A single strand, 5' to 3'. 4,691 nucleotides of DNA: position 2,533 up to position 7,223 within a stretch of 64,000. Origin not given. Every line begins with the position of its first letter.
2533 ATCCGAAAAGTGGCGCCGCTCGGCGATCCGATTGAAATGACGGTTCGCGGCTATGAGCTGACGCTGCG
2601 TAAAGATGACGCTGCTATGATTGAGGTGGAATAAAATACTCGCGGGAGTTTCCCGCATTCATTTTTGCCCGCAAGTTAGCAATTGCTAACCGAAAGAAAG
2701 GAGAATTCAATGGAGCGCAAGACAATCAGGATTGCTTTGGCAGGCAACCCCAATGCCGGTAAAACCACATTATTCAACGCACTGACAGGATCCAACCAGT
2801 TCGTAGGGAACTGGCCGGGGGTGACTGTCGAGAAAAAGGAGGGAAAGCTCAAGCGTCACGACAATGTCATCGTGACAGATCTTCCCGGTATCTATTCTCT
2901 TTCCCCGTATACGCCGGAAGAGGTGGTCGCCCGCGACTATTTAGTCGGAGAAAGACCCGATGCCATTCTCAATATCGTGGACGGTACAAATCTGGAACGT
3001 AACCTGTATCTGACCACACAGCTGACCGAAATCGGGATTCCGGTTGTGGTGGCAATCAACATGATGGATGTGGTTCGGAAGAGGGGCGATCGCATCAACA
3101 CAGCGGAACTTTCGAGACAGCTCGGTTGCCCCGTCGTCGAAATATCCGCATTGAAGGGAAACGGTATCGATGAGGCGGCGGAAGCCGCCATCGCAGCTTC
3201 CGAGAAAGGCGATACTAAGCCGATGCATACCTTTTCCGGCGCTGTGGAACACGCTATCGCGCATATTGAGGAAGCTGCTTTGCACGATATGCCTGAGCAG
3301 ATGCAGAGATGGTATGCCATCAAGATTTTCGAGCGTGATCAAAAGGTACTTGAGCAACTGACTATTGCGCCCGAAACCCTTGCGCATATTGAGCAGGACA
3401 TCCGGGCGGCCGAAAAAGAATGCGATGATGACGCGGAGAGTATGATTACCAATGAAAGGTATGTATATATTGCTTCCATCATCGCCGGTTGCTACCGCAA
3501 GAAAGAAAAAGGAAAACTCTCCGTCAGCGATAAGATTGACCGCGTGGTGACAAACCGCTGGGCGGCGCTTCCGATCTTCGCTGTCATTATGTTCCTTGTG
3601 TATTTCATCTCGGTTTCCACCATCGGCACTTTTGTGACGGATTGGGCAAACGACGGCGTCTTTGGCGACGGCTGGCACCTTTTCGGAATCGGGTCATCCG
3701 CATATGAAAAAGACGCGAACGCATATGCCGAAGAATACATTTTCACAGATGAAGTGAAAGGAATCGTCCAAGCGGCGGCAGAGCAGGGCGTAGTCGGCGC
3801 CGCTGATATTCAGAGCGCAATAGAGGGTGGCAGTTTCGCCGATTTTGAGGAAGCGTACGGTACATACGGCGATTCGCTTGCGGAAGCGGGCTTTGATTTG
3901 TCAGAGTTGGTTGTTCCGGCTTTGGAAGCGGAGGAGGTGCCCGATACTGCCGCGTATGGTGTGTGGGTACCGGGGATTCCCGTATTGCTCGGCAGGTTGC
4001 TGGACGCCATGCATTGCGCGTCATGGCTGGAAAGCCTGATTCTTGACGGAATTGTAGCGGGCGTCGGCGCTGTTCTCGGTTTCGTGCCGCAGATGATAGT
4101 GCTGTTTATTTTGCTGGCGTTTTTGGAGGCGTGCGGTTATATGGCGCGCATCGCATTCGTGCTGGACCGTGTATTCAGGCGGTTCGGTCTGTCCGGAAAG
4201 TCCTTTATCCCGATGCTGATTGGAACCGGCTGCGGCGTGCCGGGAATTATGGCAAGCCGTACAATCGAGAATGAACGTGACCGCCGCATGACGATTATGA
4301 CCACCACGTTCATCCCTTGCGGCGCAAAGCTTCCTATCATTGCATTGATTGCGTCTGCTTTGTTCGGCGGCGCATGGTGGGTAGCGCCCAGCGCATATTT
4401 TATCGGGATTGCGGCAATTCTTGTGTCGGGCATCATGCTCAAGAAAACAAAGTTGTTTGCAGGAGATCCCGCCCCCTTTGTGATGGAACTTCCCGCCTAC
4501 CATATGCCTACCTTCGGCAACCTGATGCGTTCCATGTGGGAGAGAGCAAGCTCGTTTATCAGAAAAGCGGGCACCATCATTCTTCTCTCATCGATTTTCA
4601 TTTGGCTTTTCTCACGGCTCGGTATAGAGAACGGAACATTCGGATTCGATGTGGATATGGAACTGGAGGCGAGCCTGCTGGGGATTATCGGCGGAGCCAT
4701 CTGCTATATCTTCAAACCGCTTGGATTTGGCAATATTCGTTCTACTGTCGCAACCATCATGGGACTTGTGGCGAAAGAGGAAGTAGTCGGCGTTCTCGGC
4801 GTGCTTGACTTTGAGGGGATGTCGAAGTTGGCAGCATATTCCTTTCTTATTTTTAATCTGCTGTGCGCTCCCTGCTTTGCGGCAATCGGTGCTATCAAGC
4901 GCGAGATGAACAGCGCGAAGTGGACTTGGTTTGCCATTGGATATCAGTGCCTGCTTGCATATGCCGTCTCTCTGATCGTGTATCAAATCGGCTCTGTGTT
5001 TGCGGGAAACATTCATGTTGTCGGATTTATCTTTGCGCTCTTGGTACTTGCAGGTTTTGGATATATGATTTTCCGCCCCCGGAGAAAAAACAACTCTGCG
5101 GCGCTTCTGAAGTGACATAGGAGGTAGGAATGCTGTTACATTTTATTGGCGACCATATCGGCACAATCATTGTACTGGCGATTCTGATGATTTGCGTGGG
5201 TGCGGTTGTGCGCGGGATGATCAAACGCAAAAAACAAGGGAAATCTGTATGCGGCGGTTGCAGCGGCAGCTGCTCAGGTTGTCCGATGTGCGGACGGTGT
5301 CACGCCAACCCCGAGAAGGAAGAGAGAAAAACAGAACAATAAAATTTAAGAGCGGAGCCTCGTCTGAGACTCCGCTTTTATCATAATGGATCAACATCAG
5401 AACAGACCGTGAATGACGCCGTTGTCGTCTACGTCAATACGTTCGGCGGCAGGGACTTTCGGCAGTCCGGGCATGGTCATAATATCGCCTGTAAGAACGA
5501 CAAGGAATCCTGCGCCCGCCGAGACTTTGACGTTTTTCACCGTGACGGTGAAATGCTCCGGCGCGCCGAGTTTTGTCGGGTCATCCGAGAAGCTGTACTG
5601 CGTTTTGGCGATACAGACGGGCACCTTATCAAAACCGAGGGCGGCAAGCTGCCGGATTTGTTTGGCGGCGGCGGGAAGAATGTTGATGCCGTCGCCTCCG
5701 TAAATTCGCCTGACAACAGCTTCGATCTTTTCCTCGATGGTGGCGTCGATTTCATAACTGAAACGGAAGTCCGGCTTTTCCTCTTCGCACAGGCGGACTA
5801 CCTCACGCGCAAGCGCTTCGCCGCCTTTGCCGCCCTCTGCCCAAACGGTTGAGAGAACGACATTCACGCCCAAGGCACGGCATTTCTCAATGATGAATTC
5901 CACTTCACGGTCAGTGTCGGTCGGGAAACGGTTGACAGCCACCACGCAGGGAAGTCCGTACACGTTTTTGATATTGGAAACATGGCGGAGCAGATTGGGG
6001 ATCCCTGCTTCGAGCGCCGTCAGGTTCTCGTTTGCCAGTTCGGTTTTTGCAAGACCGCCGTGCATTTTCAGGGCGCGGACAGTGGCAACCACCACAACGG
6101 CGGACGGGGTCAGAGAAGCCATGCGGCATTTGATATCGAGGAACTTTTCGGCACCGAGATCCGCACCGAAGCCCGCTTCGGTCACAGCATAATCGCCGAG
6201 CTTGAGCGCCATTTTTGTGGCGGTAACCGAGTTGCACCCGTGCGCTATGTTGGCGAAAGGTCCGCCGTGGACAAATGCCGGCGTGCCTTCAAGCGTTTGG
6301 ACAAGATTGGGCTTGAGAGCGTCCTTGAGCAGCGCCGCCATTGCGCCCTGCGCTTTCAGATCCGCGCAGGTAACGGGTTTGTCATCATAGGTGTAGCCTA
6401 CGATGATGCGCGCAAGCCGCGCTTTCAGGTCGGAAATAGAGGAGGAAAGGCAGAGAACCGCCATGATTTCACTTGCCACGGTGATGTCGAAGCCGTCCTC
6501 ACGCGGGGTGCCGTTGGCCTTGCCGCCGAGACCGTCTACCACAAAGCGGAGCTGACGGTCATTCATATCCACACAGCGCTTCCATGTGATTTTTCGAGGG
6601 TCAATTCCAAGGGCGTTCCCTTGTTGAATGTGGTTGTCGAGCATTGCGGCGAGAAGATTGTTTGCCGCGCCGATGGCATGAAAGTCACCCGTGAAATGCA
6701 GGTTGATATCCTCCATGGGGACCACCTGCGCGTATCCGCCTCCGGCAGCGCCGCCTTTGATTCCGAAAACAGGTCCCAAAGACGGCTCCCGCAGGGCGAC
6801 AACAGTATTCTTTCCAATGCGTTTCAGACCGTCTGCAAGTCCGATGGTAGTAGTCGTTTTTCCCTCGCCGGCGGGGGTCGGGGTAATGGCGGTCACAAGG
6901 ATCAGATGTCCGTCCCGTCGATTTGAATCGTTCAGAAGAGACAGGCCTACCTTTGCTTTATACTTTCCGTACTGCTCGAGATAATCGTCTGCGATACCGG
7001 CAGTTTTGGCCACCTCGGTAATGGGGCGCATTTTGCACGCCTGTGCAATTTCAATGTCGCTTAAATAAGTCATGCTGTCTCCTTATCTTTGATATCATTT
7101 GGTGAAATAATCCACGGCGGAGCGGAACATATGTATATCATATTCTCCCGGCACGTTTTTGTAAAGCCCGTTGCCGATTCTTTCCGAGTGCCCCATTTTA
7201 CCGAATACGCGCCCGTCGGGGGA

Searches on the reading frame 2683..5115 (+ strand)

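Call 74: search_protein_families(library=pfam, proteins=[window:2683-5115:+], max_evalue=0.00001)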
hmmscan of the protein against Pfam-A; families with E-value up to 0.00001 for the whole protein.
window:2683-5115:+ (810 aa): 5 families
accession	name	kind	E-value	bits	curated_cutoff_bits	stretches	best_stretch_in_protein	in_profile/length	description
PF02421.24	FeoB_N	-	9.6e-67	223.8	27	1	16-167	2-154/156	Ferrous iron transport protein B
PF07670.19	Gate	-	2.2e-32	112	29.6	2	465-558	2-102/104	Nucleoside recognition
PF07664.17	FeoB_C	-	5.3e-21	74.5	26.6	1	569-621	2-54/54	Ferrous iron transport protein B C terminus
PF17910.6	FeoB_Cyto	-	6.3e-21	75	23.4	1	185-271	2-89/90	FeoB cytosolic helical domain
PF01926.29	MMR_HSR1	-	3.5e-20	72.6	21.9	1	16-126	1-112/113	50S ribosome-binding GTPase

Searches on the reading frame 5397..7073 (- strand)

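Call 74: search_protein_families(library=pfam, proteins=[window:5397-7073:-], max_evalue=0.00001)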
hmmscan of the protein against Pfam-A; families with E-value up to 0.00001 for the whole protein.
window:5397-7073:- (558 aa): 1 family
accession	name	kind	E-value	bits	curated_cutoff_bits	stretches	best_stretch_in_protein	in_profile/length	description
PF01268.25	FTHFS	-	2.3e-275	914.6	27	1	5-558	2-556/556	Formate--tetrahydrofolate ligase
